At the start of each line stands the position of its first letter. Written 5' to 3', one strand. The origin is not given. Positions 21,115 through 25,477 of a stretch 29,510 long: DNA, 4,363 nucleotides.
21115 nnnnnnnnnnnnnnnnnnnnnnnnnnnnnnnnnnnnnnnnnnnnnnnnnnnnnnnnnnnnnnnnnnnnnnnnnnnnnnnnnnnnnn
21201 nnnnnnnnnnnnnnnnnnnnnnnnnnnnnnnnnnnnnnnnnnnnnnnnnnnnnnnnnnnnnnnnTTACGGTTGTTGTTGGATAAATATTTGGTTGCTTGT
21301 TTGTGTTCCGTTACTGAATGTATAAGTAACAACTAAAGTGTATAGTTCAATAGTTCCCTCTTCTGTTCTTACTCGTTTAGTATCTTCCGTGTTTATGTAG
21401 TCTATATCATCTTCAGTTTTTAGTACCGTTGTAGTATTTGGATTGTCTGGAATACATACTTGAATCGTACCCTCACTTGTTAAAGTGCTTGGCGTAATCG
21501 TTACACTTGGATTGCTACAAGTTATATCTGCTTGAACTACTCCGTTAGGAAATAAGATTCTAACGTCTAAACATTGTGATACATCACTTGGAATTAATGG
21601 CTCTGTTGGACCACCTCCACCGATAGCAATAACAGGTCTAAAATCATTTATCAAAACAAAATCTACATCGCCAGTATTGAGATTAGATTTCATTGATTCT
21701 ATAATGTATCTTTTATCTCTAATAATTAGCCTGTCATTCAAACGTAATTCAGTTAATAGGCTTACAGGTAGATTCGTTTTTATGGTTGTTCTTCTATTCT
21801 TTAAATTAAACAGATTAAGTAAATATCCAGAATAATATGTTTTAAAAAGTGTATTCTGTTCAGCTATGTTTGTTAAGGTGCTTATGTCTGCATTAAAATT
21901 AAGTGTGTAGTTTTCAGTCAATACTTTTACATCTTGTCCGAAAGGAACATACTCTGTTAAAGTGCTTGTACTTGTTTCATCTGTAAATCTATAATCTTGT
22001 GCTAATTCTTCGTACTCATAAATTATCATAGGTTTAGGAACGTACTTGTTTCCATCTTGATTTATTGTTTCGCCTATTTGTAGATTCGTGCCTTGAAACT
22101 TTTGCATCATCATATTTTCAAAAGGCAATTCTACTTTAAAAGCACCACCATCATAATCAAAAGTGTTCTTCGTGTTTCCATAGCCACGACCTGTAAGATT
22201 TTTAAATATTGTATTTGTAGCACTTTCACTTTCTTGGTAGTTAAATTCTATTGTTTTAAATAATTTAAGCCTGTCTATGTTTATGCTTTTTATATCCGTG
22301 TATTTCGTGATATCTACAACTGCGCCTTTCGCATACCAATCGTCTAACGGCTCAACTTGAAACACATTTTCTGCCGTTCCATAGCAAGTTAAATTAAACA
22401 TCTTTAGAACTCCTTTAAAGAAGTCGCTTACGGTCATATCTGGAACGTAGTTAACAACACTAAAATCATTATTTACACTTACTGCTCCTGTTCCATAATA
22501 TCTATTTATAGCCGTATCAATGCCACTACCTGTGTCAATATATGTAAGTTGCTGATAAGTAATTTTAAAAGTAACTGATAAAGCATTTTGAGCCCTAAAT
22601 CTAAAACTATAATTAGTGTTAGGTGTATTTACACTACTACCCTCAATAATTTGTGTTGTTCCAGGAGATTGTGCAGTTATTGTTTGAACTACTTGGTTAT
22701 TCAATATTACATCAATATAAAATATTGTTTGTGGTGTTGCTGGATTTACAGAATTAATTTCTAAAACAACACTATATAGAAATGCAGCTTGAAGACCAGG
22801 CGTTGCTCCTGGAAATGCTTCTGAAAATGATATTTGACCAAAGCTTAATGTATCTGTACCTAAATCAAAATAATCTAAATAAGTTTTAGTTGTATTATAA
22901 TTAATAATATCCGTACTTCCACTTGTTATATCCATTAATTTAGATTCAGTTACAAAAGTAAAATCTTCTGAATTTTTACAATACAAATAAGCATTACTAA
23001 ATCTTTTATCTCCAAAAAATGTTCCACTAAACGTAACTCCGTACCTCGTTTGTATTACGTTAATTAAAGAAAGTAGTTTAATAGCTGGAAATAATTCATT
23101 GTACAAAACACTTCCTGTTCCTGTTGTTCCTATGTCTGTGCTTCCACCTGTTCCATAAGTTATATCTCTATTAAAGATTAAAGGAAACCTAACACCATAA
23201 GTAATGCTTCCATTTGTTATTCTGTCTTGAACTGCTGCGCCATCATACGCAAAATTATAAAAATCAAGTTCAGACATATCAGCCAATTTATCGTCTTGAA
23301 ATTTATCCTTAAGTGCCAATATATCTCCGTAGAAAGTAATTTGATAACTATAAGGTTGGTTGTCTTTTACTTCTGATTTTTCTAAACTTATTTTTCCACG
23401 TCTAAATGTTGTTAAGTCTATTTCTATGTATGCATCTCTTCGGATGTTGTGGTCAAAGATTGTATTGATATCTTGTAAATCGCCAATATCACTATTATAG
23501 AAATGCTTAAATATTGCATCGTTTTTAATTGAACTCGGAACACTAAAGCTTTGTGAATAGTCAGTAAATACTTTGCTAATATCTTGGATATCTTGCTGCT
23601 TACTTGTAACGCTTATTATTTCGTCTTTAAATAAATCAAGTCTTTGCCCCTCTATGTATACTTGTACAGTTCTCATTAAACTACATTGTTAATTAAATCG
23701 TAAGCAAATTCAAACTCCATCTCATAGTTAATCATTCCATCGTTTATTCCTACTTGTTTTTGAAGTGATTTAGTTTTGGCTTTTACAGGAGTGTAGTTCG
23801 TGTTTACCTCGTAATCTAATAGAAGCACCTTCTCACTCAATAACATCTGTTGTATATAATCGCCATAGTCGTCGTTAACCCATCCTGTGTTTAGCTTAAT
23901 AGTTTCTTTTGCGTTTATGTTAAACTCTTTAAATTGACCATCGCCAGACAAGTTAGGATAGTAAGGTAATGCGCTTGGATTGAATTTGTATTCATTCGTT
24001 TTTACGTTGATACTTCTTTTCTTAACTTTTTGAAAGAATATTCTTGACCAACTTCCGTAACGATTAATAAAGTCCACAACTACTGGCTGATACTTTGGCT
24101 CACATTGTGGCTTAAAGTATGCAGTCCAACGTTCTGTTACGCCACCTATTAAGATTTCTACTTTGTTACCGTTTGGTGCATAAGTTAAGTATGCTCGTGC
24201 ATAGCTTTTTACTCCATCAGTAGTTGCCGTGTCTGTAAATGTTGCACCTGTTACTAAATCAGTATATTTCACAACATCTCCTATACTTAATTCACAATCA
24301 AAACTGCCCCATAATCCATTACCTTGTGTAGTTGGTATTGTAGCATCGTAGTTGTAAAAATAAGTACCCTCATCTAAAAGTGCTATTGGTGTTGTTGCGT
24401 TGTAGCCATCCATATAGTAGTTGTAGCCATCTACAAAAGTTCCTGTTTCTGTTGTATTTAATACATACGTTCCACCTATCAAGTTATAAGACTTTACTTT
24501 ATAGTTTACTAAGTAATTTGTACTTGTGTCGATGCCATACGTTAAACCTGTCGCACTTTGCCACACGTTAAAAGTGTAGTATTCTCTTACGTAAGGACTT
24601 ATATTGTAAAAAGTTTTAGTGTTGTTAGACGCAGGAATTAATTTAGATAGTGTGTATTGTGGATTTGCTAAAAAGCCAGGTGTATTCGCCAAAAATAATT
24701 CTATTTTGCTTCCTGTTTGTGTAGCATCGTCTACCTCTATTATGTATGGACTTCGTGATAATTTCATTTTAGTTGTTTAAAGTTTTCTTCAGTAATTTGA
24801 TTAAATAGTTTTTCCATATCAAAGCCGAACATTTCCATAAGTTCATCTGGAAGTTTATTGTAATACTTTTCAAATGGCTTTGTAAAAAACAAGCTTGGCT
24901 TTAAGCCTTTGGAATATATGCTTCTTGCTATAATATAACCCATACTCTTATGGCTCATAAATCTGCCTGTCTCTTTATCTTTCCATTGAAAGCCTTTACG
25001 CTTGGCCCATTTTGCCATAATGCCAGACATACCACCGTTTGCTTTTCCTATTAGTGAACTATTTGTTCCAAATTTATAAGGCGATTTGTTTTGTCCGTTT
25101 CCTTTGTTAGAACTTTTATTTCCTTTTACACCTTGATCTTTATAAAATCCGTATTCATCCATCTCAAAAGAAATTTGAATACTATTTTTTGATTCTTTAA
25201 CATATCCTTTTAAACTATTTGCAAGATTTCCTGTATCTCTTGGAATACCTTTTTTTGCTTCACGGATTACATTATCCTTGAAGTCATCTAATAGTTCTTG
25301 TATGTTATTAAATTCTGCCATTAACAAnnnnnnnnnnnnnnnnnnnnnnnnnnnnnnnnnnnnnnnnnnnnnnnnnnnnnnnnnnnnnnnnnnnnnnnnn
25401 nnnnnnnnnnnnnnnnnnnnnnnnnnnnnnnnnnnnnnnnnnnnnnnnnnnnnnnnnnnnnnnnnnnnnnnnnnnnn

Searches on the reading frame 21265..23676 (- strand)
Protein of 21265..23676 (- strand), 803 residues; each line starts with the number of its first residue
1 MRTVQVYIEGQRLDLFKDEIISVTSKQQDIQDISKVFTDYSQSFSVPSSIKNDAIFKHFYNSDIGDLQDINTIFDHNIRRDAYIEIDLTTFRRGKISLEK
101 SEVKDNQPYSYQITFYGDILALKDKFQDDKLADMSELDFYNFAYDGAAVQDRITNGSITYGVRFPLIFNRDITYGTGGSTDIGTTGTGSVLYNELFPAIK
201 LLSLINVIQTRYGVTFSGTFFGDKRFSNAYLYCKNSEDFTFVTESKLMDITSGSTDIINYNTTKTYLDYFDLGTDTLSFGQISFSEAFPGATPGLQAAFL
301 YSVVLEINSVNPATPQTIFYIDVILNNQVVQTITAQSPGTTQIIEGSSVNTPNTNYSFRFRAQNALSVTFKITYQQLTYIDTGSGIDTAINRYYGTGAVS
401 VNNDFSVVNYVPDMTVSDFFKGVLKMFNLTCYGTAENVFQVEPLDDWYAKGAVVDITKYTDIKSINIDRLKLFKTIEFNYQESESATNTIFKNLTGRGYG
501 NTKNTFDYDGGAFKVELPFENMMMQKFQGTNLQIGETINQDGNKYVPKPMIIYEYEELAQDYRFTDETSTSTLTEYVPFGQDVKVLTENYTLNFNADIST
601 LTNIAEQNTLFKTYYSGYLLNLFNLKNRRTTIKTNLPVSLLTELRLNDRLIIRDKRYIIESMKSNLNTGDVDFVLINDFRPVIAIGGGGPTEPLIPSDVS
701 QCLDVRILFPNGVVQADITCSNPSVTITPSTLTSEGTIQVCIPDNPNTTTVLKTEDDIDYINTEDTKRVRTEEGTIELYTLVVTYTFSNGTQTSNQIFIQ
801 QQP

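Call 5: search_protein_families(library=phrogs, proteins=[window:21265-23676:-], max_evalue=0.01)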
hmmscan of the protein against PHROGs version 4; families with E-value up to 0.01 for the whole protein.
window:21265-23676:- (803 aa): 2 families
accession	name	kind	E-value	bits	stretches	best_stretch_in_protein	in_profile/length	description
phrog_38559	-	unknown function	6.2e-66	224.2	2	356-679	321-646/754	-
phrog_33698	-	unknown function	0.0025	17.4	1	5-435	4-403/621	-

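Call 6: search_protein_families(library=pfam, proteins=[window:21265-23676:-], max_evalue=0.01)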
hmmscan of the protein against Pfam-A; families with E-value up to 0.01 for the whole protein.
window:21265-23676:- (803 aa): 0 families

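Call 80: search_protein_families(library=pfam, proteins=[window:21265-23676:-], max_evalue=0.5)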
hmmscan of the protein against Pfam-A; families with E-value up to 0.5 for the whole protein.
window:21265-23676:- (803 aa): 0 families

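Call 98: search_solved_structures(query=window:21265-23676:-, max_evalue=1)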
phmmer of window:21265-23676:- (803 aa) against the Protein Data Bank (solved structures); distinct sequences matched with E-value up to 1: 9.
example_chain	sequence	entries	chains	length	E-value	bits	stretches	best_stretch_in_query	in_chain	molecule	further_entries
9fnm_B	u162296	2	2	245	0.06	15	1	370-453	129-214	Haptoglobin beta chain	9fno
4x0l_C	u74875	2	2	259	0.067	14.8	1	370-453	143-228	Haptoglobin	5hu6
9nb8_F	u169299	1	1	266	0.071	14.8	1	370-453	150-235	Haptoglobin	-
6tb2_C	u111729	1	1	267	0.072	14.7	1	370-453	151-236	Haptoglobin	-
4wjg_C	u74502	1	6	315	0.098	14.3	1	370-453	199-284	Haptoglobin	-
8xmp_2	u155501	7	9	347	0.11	14.1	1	370-453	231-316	Isoform 2 of Haptoglobin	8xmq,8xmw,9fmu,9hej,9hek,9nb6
9fhb_C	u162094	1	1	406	0.14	13.7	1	377-453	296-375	Haptoglobin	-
4f4o_C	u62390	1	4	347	0.82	11.2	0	389-453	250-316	Haptoglobin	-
2yn0_A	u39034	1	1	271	0.96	11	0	537-594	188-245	TRANSCRIPTION FACTOR TAU 55 KDA SUBUNIT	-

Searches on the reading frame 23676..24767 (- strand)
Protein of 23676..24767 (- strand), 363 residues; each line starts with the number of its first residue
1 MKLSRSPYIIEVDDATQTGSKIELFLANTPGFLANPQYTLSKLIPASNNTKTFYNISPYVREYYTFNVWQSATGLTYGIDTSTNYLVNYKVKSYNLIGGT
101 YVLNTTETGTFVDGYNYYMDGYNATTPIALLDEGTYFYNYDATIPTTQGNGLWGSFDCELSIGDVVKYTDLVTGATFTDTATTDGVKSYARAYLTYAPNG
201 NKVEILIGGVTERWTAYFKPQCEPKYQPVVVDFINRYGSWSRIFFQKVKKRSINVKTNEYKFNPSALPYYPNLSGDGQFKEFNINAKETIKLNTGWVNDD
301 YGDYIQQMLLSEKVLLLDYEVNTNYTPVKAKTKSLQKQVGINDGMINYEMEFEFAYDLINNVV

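Call 5: search_protein_families(library=phrogs, proteins=[window:23676-24767:-], max_evalue=0.01)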
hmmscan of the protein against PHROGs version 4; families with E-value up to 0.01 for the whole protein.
window:23676-24767:- (363 aa): 1 family
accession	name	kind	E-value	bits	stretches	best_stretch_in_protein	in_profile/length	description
phrog_35281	-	unknown function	8.9e-13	48.8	1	218-362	337-474/474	-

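Call 6: search_protein_families(library=pfam, proteins=[window:23676-24767:-], max_evalue=0.01)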
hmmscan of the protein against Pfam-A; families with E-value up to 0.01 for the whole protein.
window:23676-24767:- (363 aa): 0 families

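Call 80: search_protein_families(library=pfam, proteins=[window:23676-24767:-], max_evalue=0.5)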
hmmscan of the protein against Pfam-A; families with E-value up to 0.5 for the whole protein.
window:23676-24767:- (363 aa): 0 families

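Call 95: search_solved_structures(query=window:23676-24767:-, max_evalue=1)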
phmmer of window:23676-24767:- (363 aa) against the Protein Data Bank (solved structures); distinct sequences matched with E-value up to 1: 0.

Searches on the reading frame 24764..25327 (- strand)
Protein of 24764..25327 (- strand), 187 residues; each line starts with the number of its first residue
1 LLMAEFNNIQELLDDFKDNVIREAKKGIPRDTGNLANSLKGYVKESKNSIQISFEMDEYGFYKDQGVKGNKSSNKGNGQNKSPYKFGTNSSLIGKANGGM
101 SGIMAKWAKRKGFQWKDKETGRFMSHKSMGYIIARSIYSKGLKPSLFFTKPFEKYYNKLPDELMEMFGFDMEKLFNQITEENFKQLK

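Call 5: search_protein_families(library=phrogs, proteins=[window:24764-25327:-], max_evalue=0.01)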
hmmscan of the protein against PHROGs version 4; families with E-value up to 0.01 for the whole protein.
window:24764-25327:- (187 aa): 1 family
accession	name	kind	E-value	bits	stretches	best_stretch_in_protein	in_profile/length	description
phrog_29822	-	unknown function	4.8e-19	70.4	1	32-173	30-158/162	-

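Call 6: search_protein_families(library=pfam, proteins=[window:24764-25327:-], max_evalue=0.01)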
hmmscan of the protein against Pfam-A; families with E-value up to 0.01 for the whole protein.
window:24764-25327:- (187 aa): 1 family
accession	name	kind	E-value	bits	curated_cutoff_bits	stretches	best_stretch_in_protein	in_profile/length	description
PF17755.6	UvrA_DNA-bind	-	0.0049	17.6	23.2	1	135-185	11-58/110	UvrA DNA-binding domain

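Call 80: search_protein_families(library=pfam, proteins=[window:24764-25327:-], max_evalue=0.5)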
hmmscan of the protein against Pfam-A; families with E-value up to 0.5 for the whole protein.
window:24764-25327:- (187 aa): 2 families
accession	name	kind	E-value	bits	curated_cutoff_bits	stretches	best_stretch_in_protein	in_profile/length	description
PF17755.6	UvrA_DNA-bind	-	0.0049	17.6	23.2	1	135-185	11-58/110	UvrA DNA-binding domain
PF04883.17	HK97-gp10_like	-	0.054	14.9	21.4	1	19-52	28-63/78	Bacteriophage HK97-gp10, putative tail-component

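Call 96: search_solved_structures(query=window:24764-25327:-, max_evalue=1)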
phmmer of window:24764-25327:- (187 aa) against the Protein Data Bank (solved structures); distinct sequences matched with E-value up to 1: 2.
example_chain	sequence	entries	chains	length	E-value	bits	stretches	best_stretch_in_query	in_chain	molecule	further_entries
7jno_A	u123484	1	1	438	0.76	13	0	110-164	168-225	Serine protease NS3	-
7blv_A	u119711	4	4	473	0.96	12.6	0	110-164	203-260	NS3 helicase domain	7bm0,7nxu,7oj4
